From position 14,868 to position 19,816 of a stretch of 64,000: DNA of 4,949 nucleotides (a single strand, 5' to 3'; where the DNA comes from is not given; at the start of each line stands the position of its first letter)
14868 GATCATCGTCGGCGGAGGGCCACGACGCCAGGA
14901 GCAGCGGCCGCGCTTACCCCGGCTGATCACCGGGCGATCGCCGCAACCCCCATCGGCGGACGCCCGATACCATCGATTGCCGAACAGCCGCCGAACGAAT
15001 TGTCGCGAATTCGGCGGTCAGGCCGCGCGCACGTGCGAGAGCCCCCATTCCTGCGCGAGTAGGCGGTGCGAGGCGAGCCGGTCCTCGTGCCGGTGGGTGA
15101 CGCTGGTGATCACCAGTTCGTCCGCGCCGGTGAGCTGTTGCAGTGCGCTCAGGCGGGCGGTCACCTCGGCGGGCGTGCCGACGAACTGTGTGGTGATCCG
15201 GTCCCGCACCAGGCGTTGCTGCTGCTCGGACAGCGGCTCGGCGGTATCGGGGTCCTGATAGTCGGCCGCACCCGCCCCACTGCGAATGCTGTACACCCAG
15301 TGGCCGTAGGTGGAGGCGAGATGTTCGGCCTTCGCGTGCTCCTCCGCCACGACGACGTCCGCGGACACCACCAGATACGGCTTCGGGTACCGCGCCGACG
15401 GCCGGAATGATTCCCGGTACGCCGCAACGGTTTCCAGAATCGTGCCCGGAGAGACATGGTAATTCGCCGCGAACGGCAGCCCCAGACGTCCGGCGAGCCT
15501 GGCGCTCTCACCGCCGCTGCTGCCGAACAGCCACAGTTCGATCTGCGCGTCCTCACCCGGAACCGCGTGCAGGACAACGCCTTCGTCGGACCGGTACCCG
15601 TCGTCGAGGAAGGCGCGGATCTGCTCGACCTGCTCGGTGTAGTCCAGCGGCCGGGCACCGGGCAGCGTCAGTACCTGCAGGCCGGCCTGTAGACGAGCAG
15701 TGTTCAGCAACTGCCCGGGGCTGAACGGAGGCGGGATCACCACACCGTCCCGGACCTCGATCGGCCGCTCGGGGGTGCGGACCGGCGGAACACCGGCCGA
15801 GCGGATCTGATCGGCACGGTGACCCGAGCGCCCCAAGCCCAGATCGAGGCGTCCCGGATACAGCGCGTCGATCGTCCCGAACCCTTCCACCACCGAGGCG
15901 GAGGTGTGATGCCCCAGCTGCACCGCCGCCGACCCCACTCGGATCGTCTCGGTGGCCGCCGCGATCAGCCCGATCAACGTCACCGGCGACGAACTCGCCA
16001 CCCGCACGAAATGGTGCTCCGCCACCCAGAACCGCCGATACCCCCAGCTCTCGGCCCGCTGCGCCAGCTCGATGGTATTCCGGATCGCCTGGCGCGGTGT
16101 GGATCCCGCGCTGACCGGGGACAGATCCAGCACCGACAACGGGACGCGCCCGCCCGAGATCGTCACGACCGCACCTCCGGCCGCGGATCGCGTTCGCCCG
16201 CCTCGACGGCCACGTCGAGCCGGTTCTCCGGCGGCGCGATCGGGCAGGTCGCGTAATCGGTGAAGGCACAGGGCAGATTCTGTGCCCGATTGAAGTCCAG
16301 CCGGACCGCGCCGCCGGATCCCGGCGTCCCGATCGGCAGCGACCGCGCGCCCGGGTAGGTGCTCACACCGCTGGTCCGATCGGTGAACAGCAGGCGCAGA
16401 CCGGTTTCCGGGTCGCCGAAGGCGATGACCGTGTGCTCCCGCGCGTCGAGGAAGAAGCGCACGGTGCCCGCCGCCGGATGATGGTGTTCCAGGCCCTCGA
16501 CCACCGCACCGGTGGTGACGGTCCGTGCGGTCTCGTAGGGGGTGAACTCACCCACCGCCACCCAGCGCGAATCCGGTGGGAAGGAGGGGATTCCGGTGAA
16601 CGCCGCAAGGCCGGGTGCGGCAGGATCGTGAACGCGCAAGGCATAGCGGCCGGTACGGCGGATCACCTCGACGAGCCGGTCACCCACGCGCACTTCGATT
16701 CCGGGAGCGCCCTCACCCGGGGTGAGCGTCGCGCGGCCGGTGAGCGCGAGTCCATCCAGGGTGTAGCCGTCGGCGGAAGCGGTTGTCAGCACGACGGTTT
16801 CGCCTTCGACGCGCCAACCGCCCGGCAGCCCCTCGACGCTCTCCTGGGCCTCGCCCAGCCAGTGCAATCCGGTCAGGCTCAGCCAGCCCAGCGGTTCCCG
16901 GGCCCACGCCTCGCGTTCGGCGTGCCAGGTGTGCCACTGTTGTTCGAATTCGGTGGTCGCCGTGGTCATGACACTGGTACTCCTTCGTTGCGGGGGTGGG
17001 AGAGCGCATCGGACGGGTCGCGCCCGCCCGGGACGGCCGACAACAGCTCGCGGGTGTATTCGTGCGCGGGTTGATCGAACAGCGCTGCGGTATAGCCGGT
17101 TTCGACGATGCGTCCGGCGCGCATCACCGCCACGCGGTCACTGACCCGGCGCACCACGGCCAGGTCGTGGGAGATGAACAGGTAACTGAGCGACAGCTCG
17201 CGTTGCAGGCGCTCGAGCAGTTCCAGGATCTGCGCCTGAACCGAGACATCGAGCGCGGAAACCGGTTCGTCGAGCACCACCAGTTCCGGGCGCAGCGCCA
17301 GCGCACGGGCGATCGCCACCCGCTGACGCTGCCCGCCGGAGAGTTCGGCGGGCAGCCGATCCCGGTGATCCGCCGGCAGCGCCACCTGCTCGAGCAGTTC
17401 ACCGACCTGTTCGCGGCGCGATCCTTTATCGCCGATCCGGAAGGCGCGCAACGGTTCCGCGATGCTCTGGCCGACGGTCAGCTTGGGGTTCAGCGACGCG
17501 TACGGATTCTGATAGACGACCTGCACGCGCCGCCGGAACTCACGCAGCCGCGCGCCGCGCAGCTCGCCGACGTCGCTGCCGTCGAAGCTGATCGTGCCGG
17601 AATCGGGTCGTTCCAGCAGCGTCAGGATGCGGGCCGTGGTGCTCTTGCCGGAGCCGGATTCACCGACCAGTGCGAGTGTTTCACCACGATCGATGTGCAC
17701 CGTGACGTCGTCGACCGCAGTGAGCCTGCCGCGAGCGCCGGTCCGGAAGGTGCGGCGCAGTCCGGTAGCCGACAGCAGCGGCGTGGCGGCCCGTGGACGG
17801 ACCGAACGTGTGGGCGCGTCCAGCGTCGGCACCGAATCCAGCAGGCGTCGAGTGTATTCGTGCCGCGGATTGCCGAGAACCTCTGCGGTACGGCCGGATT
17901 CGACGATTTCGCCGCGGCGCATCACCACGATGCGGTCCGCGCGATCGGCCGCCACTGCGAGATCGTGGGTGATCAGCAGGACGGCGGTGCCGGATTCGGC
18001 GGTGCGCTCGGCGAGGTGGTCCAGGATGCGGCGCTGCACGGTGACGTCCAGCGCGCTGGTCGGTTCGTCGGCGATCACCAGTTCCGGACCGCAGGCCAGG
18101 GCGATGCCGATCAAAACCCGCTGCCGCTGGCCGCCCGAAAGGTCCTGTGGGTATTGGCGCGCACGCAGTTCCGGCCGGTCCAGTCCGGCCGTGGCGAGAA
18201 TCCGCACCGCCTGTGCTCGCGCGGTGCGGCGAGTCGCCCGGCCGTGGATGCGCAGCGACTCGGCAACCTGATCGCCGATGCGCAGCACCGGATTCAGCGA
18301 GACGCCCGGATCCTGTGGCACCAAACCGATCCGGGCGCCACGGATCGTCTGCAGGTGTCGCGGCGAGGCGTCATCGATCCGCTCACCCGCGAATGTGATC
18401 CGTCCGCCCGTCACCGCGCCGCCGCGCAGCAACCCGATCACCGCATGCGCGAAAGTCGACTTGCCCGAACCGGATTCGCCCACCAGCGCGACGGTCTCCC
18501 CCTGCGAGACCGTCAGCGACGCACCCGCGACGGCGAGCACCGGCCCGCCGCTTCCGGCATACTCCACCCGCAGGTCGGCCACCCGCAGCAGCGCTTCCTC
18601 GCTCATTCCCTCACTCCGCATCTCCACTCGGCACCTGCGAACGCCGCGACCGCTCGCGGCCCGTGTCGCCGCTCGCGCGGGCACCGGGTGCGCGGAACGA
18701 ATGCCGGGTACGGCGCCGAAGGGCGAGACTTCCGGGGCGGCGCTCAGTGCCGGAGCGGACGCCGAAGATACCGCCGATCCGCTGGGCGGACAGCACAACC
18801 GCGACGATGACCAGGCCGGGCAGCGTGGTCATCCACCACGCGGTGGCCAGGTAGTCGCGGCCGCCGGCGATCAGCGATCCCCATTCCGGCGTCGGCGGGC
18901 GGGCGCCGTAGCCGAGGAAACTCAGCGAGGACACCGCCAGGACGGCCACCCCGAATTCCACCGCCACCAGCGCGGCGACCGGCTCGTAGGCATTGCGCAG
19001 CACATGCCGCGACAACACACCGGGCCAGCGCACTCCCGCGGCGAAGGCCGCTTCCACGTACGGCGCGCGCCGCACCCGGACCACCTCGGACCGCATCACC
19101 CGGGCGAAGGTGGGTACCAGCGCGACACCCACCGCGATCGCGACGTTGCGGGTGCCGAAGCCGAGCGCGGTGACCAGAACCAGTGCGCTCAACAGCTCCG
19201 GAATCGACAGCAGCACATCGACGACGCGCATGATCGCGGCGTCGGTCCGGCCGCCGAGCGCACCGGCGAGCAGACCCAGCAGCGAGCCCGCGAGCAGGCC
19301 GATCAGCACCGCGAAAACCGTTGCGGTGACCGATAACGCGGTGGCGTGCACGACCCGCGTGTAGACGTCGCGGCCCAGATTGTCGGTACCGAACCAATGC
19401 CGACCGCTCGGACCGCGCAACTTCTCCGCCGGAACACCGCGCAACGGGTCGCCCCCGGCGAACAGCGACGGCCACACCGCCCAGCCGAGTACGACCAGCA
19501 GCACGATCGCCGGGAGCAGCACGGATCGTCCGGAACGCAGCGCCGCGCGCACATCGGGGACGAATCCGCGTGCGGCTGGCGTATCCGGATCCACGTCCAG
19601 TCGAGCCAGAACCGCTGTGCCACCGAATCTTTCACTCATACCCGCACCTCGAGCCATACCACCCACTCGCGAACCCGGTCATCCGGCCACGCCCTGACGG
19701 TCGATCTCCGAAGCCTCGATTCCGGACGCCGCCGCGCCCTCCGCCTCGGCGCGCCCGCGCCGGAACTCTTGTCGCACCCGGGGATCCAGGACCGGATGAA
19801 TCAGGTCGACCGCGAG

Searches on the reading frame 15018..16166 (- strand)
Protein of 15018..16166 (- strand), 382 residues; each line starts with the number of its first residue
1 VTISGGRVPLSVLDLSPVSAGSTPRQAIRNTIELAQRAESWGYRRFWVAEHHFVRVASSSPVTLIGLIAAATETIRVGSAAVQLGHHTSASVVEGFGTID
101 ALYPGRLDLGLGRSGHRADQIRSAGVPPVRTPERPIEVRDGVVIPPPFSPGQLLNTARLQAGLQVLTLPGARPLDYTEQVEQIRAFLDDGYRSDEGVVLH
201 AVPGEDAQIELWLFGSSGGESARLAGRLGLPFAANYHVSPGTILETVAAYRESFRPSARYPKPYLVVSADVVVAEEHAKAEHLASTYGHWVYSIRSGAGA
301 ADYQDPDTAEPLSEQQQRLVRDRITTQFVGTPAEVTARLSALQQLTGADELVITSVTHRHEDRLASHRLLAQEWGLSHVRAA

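Call 17: search_protein_families(library=pfam, proteins=[window:15018-16166:-], max_evalue=0.00001)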
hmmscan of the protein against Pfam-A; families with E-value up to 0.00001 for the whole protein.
window:15018-16166:- (382 aa): 1 family
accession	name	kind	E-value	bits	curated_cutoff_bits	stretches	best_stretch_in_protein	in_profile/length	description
PF00296.26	Bac_luciferase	-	3.1e-41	142.2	27.9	2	11-131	4-123/314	Luciferase-like monooxygenase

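Call 68: search_protein_families(library=ncbifam, proteins=[window:15018-16166:-], max_evalue=1e-20)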
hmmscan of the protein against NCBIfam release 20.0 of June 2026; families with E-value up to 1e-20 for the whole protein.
window:15018-16166:- (382 aa): 2 families
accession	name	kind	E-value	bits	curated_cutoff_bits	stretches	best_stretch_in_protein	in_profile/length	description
TIGR03558.1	oxido_grp_1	subfamily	1.9e-89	300.1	166.95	2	172-372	124-324/325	MsnO8 family LLM class oxidoreductase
NF007802.0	PRK10508.1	equivalog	3.4e-64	217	540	2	7-116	5-115/335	luciferase-like monooxygenase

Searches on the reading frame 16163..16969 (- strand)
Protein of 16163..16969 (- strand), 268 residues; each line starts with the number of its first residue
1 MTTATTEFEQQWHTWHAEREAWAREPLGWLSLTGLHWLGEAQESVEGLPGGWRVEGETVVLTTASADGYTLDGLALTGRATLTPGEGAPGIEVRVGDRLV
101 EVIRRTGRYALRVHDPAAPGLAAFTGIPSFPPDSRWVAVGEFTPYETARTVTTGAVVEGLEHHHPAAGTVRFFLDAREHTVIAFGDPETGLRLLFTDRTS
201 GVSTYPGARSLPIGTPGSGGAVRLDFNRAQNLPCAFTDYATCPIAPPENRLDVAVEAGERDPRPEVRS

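Call 17: search_protein_families(library=pfam, proteins=[window:16163-16969:-], max_evalue=0.00001)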
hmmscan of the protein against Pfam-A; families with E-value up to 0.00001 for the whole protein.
window:16163-16969:- (268 aa): 1 family
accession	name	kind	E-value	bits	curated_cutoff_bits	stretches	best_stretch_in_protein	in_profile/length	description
PF07920.16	DUF1684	-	8.5e-41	139.9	25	1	123-260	2-139/139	Protein of unknown function (DUF1684)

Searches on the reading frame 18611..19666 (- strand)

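Call 17: search_protein_families(library=pfam, proteins=[window:18611-19666:-], max_evalue=0.00001)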
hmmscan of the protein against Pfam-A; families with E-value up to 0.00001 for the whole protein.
window:18611-19666:- (351 aa): 1 family
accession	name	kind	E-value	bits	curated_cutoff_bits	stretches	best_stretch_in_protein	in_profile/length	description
PF00528.27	BPD_transp_1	-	7.2e-24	85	26.4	1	127-297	1-177/184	Binding-protein-dependent transport system inner membrane component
